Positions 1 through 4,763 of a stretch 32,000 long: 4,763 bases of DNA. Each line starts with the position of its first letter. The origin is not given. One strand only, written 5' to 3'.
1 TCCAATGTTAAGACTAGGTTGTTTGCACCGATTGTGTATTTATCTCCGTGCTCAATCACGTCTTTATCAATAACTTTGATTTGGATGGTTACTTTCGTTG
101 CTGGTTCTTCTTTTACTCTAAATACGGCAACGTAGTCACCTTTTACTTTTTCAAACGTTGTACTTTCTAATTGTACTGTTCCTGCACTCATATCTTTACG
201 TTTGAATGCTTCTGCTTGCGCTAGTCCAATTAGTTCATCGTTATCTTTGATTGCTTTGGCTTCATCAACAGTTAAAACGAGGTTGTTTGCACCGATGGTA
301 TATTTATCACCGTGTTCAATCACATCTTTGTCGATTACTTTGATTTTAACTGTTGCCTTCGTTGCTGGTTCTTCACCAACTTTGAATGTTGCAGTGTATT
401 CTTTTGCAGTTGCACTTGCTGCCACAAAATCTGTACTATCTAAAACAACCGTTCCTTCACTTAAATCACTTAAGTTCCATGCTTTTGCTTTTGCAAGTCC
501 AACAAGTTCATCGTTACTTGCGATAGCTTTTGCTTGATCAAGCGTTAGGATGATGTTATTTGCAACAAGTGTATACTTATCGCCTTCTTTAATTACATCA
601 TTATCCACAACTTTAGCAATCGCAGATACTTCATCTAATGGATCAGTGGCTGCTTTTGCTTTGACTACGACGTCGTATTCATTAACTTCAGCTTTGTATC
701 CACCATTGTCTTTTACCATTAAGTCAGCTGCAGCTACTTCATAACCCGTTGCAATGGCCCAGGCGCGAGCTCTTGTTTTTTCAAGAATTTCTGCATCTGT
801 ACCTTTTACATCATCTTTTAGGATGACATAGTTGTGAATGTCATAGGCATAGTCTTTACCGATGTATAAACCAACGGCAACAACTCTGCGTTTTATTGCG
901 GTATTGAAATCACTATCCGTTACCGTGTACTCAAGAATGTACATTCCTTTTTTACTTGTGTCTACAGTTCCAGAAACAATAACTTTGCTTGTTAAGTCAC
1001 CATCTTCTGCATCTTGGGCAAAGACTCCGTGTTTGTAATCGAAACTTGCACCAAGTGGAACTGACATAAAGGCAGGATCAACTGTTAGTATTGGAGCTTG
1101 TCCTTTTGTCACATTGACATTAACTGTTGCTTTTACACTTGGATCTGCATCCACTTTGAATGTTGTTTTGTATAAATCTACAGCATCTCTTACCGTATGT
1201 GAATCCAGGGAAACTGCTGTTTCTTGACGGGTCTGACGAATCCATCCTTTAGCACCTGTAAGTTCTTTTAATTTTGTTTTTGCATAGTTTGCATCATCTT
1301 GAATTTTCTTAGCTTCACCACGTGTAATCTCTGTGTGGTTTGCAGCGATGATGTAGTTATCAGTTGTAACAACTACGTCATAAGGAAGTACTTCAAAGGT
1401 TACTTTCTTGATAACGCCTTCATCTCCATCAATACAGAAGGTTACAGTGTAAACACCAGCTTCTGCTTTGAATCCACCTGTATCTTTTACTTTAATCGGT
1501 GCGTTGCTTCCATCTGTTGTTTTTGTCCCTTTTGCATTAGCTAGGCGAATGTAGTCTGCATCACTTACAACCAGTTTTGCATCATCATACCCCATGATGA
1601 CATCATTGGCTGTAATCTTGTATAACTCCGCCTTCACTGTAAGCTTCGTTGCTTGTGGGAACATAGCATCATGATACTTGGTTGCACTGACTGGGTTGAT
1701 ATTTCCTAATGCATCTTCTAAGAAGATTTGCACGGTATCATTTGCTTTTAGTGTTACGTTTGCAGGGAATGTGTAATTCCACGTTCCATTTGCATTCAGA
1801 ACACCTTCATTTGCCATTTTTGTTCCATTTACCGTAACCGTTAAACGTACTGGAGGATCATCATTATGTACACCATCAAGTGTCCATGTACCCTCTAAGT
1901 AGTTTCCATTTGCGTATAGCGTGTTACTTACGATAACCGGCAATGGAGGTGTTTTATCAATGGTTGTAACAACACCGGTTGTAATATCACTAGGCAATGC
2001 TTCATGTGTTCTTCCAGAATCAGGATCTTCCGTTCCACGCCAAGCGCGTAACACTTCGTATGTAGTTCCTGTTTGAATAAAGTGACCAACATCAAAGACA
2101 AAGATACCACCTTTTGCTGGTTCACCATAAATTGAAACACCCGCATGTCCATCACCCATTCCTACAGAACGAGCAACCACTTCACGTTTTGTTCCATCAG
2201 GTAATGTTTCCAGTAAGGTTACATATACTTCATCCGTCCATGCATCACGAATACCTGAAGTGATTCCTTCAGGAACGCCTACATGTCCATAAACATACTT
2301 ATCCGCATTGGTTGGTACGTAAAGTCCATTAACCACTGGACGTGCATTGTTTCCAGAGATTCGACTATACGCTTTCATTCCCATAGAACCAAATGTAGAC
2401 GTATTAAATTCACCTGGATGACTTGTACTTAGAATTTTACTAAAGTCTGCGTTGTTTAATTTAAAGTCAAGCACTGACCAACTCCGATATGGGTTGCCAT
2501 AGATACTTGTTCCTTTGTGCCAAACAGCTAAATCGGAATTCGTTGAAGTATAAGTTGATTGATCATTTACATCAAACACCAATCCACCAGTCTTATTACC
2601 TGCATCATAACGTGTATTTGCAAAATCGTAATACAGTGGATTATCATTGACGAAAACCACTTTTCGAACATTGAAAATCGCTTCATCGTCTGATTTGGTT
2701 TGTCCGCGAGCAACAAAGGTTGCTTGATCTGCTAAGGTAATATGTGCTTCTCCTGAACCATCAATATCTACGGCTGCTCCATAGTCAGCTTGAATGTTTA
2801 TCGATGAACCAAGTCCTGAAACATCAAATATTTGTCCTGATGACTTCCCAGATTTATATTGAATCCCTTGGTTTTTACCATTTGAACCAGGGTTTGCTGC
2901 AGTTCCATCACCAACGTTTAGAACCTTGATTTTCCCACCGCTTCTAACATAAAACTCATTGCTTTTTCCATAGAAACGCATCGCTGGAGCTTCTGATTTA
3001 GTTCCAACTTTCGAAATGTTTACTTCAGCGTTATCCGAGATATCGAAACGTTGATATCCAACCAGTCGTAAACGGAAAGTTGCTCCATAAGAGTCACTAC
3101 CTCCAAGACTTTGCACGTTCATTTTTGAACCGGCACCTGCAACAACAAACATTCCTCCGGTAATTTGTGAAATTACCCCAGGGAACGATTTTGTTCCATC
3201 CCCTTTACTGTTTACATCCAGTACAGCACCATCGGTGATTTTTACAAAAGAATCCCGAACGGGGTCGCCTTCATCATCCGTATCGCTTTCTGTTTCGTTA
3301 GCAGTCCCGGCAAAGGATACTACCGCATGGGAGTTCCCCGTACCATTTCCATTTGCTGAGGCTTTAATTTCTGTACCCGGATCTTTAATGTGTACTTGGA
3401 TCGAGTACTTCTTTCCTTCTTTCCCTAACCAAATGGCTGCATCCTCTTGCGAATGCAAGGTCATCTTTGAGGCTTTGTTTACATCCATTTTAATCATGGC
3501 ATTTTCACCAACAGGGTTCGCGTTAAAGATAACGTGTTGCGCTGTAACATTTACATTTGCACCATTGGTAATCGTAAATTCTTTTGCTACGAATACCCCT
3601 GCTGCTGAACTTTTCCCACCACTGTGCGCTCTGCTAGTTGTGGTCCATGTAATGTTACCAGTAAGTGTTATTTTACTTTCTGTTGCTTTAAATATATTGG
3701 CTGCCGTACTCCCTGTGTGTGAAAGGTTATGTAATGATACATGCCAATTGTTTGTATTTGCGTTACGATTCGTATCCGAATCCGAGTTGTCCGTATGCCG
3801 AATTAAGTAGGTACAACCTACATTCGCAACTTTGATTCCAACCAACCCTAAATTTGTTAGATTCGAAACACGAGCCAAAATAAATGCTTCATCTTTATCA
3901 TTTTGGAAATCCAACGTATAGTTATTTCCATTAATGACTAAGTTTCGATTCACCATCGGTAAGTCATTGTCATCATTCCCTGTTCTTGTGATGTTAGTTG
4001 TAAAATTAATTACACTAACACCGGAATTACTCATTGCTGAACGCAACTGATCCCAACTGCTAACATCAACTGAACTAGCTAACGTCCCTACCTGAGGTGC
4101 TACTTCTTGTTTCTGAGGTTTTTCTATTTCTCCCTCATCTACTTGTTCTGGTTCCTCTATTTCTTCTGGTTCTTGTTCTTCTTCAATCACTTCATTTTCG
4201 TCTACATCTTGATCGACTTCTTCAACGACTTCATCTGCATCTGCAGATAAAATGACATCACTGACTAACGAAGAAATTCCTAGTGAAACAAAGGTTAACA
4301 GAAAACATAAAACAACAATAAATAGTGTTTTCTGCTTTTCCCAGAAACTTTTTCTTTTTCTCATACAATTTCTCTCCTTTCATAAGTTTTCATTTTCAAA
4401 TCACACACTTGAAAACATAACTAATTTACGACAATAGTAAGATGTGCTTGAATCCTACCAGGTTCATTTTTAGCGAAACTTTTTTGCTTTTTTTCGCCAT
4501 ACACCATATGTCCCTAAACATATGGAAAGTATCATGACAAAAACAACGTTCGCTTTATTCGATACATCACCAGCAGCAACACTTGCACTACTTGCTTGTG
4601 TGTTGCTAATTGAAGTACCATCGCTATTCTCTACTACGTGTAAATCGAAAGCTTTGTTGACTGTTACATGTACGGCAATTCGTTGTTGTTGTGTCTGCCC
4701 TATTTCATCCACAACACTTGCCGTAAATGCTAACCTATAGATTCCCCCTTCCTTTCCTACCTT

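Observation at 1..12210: Seven-gene surface module combining a sigma-TM fusion, a dedicated signal peptidase, a TM-bactofilin and four exported adhesin-like proteins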

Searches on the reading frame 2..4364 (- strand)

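Call 6: search_protein_families(library=pfam, max_evalue=0.01, proteins=[window:2-4364:-])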
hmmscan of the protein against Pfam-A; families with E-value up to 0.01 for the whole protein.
window:2-4364:- (1454 aa): 2 families
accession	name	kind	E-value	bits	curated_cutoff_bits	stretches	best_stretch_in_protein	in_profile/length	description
PF16403.11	Bact_surface_Ig-like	-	1.4e-14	54.3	27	1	1099-1164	8-71/71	Bacterial surface protein, Ig-like domain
PF20585.4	Pectate_lyase_5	-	5.7e-11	43.1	24.3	1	99-220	2-123/126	Putative pectate lyase-like adhesive domain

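Call 8: search_protein_families(library=ncbifam, max_evalue=0.01, proteins=[window:2-4364:-])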
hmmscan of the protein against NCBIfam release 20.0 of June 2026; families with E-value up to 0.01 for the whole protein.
window:2-4364:- (1454 aa): 1 family
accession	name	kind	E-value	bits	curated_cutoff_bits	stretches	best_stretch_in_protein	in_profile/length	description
NF033510.3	Ca_tandemer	repeat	0.00049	20.4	50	1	801-888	5-94/96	Ca2+-stabilized repeat-containing adhesin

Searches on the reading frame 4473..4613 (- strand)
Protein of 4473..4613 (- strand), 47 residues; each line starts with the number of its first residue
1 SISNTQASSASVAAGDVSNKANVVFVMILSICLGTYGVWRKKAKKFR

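Call 65: search_protein_families(library=ncbifam, max_evalue=10, proteins=[window:4473-4613:-])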
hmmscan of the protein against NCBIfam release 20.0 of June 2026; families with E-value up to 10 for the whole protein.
seq(47 aa): 0 families
